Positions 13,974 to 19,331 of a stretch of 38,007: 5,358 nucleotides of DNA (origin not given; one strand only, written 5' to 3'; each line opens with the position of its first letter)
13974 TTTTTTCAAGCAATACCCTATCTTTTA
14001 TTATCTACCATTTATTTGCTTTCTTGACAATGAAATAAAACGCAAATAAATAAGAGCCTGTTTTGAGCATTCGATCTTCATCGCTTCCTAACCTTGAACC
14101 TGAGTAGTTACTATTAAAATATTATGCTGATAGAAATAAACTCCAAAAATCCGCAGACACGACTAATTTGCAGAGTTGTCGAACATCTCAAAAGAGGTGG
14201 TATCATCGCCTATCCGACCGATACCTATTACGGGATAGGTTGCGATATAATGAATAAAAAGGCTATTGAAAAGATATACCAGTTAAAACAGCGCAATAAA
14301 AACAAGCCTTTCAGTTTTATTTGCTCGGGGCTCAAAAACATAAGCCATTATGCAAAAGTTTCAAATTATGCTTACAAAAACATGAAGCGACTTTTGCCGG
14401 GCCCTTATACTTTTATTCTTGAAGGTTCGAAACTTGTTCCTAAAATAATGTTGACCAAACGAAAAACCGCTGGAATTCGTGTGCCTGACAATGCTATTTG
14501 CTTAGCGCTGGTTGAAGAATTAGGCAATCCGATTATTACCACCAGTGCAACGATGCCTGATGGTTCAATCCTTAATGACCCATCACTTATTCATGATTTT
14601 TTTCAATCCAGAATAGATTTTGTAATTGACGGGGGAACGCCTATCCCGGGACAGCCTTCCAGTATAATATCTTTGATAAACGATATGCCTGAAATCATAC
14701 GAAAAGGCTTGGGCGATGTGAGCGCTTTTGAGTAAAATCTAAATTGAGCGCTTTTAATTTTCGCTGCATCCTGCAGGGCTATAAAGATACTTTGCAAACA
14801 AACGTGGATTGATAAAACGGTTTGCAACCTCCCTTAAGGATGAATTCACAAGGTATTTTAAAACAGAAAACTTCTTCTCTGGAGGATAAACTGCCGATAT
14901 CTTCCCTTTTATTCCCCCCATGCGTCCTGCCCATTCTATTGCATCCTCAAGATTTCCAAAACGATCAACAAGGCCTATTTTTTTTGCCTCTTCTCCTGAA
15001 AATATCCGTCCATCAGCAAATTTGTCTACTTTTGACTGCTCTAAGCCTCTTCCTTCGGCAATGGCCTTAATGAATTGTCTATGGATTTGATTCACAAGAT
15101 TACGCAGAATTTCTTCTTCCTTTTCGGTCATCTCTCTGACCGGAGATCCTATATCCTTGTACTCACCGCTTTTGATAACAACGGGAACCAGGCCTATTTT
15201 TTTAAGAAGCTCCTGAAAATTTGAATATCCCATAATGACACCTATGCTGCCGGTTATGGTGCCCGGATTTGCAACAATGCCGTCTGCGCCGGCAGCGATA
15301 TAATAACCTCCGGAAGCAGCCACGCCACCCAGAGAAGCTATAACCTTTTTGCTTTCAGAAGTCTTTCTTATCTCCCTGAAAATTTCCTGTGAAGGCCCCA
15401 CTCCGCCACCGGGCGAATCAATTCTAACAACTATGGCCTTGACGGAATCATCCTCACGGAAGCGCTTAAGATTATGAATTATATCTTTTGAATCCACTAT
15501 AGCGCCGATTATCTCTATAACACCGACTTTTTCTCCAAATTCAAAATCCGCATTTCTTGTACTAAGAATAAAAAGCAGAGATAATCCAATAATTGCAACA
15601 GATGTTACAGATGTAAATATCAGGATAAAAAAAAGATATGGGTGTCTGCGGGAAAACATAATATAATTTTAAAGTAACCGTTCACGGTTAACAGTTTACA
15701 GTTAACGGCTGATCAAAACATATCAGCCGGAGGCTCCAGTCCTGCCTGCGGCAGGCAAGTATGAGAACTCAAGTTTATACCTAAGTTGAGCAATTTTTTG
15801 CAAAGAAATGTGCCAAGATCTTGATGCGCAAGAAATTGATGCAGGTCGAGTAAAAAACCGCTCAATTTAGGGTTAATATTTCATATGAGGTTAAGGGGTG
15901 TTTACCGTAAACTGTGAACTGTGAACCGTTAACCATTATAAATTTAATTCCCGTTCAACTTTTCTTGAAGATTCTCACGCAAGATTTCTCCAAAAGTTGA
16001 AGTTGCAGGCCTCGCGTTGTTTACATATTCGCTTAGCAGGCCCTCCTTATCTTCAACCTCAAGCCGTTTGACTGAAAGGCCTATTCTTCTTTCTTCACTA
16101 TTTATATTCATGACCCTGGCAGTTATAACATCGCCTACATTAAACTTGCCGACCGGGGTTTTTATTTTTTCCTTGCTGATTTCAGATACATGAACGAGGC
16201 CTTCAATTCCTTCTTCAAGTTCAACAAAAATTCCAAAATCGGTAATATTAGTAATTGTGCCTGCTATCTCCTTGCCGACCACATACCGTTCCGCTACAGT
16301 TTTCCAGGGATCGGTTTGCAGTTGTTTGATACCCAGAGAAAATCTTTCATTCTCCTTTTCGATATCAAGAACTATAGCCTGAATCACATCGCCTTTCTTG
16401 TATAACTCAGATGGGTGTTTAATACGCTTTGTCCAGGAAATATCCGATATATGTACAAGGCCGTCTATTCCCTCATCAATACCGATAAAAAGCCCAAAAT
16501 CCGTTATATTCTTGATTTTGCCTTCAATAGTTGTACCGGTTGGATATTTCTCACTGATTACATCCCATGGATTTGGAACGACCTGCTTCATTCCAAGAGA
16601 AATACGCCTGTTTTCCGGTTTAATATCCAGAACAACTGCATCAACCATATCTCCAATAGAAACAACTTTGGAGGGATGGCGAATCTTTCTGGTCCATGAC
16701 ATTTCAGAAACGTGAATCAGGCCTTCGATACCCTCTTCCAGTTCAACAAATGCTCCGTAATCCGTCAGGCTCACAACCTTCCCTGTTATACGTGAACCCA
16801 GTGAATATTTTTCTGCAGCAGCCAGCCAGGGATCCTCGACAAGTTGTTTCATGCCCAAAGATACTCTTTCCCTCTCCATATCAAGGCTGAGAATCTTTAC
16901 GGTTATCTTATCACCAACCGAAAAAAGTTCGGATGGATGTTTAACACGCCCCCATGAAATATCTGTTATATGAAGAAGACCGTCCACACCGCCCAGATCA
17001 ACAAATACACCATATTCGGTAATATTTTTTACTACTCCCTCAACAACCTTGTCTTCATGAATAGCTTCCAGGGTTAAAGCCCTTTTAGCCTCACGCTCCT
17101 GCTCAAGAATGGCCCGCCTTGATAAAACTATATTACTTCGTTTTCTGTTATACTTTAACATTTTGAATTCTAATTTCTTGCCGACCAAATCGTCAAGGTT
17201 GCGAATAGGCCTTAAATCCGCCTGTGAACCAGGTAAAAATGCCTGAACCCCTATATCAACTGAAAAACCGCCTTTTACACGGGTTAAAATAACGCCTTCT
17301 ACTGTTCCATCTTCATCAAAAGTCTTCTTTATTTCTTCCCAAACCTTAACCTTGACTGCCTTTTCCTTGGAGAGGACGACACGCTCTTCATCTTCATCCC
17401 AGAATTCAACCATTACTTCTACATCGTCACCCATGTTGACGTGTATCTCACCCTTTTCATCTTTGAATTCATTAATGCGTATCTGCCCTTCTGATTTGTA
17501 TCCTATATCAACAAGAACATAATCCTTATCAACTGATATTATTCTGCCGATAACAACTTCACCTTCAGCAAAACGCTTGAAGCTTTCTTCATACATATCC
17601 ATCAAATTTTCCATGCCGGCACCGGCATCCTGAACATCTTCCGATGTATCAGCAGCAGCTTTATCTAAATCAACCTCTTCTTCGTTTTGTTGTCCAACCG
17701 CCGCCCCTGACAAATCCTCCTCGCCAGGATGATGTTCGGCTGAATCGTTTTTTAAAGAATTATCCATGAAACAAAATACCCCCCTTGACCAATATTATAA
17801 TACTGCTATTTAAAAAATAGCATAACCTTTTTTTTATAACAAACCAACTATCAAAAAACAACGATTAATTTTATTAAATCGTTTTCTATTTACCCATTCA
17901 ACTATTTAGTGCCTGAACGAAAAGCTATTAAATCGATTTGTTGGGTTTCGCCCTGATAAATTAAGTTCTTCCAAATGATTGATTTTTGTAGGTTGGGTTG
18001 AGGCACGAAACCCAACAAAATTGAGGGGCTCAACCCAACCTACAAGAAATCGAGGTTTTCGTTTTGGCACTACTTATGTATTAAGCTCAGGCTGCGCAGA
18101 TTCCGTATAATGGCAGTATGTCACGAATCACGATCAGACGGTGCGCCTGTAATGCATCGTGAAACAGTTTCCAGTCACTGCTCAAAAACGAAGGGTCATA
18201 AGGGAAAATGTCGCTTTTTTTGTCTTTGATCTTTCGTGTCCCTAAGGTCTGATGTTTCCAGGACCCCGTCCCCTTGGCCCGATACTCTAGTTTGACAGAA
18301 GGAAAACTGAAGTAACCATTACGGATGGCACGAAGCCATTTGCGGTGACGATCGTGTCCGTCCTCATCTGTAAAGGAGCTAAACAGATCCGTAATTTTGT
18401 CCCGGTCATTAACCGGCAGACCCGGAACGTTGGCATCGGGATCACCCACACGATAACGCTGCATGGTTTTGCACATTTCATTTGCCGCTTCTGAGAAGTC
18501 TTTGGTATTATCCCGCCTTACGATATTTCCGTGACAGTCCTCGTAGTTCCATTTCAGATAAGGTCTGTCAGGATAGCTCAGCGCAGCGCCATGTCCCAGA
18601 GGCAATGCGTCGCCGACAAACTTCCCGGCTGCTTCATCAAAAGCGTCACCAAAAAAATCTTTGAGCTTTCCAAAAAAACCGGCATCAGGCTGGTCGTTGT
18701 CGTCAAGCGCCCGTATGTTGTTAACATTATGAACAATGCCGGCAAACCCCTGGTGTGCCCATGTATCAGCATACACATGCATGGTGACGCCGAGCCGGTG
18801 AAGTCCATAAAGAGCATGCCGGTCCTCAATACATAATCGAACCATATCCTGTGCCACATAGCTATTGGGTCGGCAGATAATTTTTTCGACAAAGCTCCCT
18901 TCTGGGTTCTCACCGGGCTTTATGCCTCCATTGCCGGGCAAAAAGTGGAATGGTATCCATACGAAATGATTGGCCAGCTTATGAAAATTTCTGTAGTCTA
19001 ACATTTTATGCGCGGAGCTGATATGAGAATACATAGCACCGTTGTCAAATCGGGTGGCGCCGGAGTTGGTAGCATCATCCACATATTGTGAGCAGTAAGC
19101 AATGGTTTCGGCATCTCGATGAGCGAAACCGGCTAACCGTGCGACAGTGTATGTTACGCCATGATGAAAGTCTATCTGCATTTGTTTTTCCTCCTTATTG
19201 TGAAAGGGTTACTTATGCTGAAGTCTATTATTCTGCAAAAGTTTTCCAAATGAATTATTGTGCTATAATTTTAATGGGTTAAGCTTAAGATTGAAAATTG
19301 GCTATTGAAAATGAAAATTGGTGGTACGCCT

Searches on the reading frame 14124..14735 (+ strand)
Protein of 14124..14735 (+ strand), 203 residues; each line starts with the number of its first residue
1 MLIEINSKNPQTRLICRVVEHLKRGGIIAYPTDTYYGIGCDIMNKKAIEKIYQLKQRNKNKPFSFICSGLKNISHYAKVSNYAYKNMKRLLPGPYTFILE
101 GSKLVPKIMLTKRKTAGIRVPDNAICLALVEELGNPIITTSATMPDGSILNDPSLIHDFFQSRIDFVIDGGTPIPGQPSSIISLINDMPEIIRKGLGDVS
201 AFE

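Call 37: search_protein_families(library=pfam, proteins=[window:14124-14735:+], max_evalue=0.001)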
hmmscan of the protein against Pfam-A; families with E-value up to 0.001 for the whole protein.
window:14124-14735:+ (203 aa): 1 family
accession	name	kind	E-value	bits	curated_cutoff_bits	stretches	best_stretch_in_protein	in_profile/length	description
PF01300.24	Sua5_yciO_yrdC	-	2.1e-57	193.9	25.1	1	21-195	2-178/178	Telomere recombination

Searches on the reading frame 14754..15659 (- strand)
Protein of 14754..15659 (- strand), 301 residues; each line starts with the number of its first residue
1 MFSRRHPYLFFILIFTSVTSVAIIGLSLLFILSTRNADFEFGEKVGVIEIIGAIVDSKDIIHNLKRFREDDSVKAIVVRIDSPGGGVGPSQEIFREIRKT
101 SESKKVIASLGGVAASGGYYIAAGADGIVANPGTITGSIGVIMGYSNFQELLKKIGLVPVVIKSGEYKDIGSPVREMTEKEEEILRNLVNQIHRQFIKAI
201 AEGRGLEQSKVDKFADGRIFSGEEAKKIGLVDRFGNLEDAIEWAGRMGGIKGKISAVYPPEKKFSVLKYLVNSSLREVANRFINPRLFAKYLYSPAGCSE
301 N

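Call 36: search_protein_families(library=pfam, proteins=[window:14754-15659:-], max_evalue=0.001)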
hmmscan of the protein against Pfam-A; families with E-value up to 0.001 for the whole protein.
window:14754-15659:- (301 aa): 3 families
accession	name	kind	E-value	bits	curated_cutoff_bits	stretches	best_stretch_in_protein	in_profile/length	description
PF01343.23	Peptidase_S49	-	3.8e-51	173.6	24.9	1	100-244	3-147/154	Peptidase family S49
PF00574.28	CLP_protease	-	4.9e-09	36.8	20.2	1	57-126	30-97/182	Clp protease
PF25145.1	NfeD1b_N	-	7.9e-08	32.5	40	1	69-146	27-102/189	NfeD1b, N-terminal domain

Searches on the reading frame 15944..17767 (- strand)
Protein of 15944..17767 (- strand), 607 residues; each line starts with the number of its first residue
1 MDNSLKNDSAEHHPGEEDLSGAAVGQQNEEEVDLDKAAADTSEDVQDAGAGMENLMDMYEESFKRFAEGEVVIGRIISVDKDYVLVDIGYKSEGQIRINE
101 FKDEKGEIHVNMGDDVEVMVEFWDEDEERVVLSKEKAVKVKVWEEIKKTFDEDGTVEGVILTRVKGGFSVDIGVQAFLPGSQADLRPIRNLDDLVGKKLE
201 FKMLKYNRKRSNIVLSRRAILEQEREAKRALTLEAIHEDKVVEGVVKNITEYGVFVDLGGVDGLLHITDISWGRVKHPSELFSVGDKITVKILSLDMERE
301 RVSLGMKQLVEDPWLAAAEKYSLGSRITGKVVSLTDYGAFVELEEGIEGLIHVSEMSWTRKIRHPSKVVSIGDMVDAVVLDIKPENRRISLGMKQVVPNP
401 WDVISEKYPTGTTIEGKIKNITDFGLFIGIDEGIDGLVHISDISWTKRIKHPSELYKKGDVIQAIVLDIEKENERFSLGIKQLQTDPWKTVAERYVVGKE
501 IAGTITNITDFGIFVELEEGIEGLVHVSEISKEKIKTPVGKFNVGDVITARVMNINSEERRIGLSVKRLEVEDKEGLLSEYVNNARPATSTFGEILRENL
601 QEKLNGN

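Call 36: search_protein_families(library=pfam, proteins=[window:15944-17767:-], max_evalue=0.001)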
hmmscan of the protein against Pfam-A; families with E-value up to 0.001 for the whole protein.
window:15944-17767:- (607 aa): 7 families
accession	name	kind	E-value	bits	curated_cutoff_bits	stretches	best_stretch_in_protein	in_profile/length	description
PF00575.29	S1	-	4.5e-95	312.6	22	6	323-394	4-74/74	S1 RNA binding domain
PF23459.1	S1_RRP5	-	5e-32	110.7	27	4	498-566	4-72/72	RRP5 S1 domain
PF21710.3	Spt6_S1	-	1.5e-18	67.3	27.5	0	504-568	23-88/91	Spt6, S1/OB domain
PF13509.12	S1_2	-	4.1e-07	30.4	21.8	0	498-533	2-37/61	S1 domain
PF17092.11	PCB_OB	-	8.9e-07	30.1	27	0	318-375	26-93/111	Penicillin-binding protein OB-like domain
PF24685.1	OB_RRP5_4th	-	1.1e-06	29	31.5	0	512-557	25-73/92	RRP5 OB-fold domain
PF21266.3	RRP4_S1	-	0.00037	21.1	27.3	1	69-127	7-65/73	RRP4, S1 domain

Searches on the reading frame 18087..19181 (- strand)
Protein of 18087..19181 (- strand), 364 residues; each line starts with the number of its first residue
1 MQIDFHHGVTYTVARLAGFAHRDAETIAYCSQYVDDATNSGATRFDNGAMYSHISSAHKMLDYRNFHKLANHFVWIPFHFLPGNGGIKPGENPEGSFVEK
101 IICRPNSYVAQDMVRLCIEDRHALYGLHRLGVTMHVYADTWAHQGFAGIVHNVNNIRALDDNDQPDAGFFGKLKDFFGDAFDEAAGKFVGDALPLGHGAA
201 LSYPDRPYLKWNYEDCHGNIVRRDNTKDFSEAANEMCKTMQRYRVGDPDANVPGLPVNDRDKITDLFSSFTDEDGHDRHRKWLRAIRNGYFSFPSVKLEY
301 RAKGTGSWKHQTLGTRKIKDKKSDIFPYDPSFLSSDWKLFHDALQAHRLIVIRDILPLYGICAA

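Call 36: search_protein_families(library=pfam, proteins=[window:18087-19181:-], max_evalue=0.001)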
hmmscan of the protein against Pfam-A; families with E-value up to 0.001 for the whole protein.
window:18087-19181:- (364 aa): 1 family
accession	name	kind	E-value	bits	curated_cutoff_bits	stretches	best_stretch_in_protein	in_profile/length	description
PF20551.3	DUF6765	-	1.6e-111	373.5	26.6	1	1-355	1-325/325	Family of unknown function (DUF6765)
